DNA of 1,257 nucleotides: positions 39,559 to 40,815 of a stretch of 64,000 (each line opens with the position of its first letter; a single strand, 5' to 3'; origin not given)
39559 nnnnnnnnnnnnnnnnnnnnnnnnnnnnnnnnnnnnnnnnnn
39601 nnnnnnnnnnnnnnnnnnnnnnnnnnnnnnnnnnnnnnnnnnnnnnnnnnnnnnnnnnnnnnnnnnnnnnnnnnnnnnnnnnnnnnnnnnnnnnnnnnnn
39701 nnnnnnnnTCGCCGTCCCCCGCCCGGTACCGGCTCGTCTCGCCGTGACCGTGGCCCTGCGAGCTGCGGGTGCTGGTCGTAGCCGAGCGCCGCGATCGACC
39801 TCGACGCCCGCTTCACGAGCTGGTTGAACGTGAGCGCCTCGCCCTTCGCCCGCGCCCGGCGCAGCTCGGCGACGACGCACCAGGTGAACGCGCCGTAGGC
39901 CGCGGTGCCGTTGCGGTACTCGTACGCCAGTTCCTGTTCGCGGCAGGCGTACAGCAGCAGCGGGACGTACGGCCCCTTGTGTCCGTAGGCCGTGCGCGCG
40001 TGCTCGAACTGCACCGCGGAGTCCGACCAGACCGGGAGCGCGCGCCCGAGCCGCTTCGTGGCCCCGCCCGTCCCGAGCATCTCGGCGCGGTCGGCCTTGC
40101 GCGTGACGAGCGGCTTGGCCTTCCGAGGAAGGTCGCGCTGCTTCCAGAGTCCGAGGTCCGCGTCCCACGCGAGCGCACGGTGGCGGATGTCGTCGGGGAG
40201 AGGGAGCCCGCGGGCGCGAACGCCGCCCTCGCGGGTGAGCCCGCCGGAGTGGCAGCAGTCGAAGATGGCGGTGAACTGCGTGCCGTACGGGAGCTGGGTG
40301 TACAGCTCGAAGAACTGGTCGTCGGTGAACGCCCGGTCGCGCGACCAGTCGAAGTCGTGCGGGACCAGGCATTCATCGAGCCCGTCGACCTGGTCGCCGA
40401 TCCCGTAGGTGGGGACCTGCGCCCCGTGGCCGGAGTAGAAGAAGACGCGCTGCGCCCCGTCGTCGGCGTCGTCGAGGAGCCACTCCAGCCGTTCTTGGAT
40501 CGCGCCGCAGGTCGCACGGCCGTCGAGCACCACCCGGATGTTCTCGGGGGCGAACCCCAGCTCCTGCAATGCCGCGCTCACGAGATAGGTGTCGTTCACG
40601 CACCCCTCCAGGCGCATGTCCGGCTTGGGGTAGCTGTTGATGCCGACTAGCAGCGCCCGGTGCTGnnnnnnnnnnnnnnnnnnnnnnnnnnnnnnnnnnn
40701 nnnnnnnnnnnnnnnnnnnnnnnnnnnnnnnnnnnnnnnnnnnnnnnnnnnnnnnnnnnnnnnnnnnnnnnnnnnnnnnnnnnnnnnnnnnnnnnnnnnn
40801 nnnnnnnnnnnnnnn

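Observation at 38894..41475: alpha/beta-hydrolase fused to a caspase-like (C14) peptidase, coupled to a membrane coiled-coil protein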

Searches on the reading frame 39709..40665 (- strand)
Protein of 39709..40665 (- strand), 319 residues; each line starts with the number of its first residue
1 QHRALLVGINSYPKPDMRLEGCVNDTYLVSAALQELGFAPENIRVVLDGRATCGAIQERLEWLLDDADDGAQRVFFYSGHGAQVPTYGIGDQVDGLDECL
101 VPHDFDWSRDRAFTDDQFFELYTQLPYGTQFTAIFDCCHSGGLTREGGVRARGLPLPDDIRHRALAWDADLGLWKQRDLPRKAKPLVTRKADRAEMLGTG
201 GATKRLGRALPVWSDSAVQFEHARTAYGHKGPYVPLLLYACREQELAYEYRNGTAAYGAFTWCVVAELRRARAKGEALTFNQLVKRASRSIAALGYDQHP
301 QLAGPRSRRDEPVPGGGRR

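Call 45: search_solved_structures(query=window:39709-40665:-, max_evalue=0.001, show_alignments=3)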
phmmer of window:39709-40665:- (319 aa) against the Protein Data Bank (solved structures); distinct sequences matched with E-value up to 0.001: 11.
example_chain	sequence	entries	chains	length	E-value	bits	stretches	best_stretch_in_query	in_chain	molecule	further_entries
6w8s_A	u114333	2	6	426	7.4e-23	84.8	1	3-147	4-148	Metacaspase-4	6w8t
6w8r_A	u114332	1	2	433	1.4e-21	80.6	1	3-147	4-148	Metacaspase-4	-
9n3d_A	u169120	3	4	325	9.1e-20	74.6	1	3-144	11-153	Metacaspase-9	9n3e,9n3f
8a53_A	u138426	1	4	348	1.2e-19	74.3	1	3-144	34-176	Metacaspase-9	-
4afr_A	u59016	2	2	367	4.4e-18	69.1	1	3-144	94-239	METACASPASE | METACASPASE MCA2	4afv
7qp0_A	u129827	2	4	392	8.7e-18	68.1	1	2-142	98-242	Metacaspase-1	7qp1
4afp_A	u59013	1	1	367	1.2e-17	67.7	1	3-144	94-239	METACASPASE MCA2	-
4af8_A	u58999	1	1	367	1.2e-17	67.7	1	3-144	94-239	METACASPASE MCA2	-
4f6o_A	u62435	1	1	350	9.9e-16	61.4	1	2-143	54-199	Metacaspase-1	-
4f6p_A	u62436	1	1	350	1.8e-14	57.3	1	2-143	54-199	Metacaspase-1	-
3bij_A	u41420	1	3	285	1.6e-06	31.1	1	18-175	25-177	Uncharacterized protein GSU0716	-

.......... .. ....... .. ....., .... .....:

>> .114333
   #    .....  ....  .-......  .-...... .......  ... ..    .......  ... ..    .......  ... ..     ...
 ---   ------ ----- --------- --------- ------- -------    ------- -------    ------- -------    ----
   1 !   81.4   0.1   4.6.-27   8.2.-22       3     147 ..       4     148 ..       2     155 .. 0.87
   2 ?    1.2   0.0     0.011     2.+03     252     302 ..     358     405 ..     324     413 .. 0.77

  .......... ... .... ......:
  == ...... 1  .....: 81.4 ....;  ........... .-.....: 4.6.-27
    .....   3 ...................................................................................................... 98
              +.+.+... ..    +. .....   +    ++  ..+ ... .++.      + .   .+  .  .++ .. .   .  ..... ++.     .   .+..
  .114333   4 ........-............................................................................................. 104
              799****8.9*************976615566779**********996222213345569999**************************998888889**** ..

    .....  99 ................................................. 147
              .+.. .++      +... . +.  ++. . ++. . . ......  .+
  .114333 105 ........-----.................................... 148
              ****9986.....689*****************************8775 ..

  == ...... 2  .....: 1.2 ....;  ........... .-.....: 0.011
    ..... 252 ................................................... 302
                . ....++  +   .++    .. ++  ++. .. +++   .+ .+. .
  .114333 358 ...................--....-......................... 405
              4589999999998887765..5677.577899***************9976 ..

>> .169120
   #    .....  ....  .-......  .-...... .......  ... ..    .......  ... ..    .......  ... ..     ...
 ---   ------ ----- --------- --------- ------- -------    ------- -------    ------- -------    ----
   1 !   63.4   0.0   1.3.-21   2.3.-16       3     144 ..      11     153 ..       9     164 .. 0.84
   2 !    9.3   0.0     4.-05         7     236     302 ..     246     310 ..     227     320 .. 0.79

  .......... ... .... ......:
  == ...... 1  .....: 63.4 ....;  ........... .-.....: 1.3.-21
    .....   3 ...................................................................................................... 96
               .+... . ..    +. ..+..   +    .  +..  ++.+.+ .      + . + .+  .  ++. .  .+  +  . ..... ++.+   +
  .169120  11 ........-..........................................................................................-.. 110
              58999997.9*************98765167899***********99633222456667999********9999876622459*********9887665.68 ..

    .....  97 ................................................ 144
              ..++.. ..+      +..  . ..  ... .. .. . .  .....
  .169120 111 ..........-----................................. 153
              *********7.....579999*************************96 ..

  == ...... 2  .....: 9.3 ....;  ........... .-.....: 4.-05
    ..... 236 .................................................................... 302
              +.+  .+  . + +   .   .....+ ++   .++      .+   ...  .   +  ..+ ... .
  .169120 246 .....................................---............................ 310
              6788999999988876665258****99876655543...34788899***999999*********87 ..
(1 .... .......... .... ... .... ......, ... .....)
